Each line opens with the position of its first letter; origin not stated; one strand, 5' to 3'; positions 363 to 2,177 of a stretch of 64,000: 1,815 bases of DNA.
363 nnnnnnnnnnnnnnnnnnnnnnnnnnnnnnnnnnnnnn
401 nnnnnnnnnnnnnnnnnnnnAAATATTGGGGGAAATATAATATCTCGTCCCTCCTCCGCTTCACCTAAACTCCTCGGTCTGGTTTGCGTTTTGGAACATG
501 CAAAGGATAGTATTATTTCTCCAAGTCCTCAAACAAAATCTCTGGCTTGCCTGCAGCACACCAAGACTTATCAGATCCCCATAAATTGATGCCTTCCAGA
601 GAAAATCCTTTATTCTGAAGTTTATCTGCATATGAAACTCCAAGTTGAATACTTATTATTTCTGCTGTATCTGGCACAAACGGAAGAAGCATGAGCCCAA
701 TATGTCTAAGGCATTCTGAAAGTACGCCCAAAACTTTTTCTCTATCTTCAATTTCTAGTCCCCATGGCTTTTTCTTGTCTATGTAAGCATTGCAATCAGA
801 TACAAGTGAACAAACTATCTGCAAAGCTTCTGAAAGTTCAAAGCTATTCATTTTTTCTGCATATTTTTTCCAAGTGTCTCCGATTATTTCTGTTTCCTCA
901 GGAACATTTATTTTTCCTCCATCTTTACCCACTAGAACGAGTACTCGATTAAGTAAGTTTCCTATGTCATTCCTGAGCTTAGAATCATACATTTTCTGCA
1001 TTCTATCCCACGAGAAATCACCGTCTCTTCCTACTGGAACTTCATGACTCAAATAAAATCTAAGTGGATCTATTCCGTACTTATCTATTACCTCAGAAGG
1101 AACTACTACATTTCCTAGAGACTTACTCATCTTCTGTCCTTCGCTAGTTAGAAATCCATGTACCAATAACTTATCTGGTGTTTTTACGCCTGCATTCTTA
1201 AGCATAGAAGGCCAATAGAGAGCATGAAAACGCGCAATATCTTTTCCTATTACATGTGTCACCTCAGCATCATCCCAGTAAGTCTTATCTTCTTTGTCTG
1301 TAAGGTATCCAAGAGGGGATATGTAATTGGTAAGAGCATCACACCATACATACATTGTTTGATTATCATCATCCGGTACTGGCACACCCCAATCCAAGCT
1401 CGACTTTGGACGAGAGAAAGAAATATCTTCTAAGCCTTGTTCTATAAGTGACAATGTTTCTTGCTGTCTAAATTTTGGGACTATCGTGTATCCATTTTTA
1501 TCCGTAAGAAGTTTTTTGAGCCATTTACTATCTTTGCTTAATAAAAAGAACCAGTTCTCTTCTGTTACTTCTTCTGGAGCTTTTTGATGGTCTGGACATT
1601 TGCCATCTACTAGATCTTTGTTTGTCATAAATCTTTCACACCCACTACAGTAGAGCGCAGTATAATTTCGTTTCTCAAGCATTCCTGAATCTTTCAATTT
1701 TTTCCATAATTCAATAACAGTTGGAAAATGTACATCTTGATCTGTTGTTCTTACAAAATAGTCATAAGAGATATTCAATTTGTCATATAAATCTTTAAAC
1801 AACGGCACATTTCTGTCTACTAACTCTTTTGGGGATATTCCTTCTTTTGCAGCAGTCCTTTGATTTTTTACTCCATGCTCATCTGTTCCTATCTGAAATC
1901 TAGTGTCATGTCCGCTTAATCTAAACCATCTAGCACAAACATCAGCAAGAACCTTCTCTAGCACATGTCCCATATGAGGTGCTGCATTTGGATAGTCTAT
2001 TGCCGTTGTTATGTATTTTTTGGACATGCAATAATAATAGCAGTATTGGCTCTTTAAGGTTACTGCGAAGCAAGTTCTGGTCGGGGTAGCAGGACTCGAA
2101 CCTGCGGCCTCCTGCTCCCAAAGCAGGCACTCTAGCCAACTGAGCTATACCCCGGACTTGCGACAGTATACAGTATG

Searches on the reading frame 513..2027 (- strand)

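Call 9: search_protein_families(library=pfam, proteins=[window:513-2027:-])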
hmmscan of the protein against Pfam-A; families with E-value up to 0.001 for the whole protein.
window:513-2027:- (504 aa): 6 families
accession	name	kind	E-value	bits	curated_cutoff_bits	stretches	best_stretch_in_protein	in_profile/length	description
PF09334.17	tRNA-synt_1g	-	1.3e-103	347.2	20.1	2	150-363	175-391/391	tRNA synthetases class I (M)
PF00133.28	tRNA-synt_1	-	9.2e-30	104.1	22.7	2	222-337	296-412/414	tRNA synthetases class I (I, L, M and V)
PF01406.26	tRNA-synt_1e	-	1.3e-12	48.2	27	2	287-328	241-282/301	tRNA synthetases class I (C) catalytic domain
PF08264.19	Anticodon_1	-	1.1e-06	29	25.1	1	385-459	11-87/148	Anticodon-binding domain of tRNA ligase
PF01921.24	tRNA-synt_1f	-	0.00017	21.1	27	0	280-348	263-330/360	tRNA synthetases class I (K)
PF19303.5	Anticodon_3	-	0.00066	20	23.5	0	384-465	20-104/152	Anticodon binding domain of methionyl tRNA ligase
